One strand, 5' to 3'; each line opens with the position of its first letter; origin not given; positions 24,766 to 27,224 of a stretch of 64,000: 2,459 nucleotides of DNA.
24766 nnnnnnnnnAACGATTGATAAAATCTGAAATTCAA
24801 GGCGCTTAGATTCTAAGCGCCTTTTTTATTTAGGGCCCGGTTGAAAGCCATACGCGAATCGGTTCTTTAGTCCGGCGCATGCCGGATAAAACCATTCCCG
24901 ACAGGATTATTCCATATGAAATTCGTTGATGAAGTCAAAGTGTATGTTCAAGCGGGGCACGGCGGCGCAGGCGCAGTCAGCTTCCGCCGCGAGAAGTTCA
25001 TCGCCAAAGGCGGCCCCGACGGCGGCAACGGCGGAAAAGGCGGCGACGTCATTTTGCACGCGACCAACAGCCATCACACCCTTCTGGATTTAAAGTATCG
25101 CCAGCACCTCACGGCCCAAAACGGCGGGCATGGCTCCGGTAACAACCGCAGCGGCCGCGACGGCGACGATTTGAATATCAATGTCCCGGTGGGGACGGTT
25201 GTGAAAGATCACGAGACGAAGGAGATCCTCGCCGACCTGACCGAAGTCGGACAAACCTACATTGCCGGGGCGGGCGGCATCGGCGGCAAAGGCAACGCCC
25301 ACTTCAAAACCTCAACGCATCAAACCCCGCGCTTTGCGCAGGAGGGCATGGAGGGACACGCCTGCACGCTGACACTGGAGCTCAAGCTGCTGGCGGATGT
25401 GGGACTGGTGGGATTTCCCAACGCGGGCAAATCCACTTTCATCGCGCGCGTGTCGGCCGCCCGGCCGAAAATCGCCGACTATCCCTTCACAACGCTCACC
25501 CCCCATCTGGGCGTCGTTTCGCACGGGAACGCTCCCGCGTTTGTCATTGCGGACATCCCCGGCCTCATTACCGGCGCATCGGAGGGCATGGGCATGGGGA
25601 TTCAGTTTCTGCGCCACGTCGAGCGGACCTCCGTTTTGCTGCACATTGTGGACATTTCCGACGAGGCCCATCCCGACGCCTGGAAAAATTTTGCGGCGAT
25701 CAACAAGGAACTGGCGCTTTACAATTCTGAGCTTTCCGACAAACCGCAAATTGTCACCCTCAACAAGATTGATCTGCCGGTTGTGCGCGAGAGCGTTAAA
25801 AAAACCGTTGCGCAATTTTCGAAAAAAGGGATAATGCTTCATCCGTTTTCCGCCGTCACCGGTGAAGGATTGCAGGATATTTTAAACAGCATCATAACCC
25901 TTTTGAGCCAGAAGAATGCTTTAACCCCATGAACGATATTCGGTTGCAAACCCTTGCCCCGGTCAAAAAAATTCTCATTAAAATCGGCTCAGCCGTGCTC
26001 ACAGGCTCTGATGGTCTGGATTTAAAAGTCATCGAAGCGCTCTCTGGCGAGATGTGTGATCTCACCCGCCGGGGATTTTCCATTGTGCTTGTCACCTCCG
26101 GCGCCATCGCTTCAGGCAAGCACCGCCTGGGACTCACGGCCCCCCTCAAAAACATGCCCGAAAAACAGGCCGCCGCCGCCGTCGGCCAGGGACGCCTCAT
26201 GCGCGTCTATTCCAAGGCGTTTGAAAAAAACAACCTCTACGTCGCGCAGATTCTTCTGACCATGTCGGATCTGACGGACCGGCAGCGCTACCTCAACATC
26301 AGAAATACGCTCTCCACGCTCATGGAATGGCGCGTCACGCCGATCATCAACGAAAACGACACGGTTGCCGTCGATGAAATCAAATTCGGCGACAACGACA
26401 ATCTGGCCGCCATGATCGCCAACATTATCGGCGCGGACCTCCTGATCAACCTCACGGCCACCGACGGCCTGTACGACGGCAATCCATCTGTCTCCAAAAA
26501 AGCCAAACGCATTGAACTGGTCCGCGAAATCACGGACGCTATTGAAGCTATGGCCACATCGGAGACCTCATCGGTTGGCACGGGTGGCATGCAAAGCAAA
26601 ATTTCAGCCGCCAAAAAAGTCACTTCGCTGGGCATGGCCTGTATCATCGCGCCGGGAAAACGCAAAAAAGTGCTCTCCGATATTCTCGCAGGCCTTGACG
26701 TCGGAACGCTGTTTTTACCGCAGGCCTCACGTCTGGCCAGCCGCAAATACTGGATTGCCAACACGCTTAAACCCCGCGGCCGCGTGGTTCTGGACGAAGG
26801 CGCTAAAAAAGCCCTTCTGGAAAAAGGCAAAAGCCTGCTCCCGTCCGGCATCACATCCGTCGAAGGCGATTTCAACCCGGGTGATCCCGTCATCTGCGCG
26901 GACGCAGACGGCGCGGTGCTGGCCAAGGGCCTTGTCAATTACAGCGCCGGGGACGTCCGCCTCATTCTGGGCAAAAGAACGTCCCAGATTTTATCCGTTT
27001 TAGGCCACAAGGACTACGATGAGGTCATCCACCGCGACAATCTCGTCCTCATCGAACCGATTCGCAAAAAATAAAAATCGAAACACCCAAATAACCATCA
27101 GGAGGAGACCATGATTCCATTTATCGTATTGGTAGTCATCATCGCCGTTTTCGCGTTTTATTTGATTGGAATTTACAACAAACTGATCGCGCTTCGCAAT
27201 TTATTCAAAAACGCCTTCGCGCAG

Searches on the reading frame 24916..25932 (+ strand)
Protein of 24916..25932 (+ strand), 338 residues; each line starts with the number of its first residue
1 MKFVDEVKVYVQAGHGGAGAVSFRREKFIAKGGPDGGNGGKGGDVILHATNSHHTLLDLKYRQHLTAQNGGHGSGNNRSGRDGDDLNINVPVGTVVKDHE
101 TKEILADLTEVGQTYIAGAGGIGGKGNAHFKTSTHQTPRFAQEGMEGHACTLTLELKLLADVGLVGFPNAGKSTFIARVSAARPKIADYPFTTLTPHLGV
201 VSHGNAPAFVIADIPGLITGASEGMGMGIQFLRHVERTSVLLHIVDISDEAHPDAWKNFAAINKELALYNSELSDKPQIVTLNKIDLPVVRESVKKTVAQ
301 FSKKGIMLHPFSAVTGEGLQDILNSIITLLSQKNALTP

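Call 20: search_protein_families(library=pfam, proteins=[window:24916-25932:+], max_evalue=0.001)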
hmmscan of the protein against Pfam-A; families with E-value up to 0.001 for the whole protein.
window:24916-25932:+ (338 aa): 5 families
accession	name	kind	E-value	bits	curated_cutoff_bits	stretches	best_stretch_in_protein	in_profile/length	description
PF01018.28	GTP1_OBG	-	2.6e-59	199.7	27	1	4-158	1-155/155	GTP1/OBG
PF01926.29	MMR_HSR1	-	4.6e-24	85.2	21.9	1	161-284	1-113/113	50S ribosome-binding GTPase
PF02421.24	FeoB_N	-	4.8e-09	36.4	27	1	162-325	3-155/156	Ferrous iron transport protein B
PF00025.27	Arf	-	0.00039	20.4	22.3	0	164-327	19-171/174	ADP-ribosylation factor family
PF00009.33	GTP_EFTU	-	0.00054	20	26.5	0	274-330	120-186/188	Elongation factor Tu GTP binding domain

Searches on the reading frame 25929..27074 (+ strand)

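Call 20: search_protein_families(library=pfam, proteins=[window:25929-27074:+], max_evalue=0.001)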
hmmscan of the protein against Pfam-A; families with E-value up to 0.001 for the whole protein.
window:25929-27074:+ (381 aa): 3 families
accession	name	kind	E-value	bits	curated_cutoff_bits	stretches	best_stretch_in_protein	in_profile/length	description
PF00696.33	AA_kinase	-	1.5e-41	143.1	24.9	1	13-241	1-233/234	Amino acid kinase family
PF01472.26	PUA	-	1.2e-19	70.4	24.8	1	284-357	1-73/74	PUA domain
PF17785.7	PUA_3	-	9.3e-05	22.6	22.6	1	286-345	1-61/64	PUA-like domain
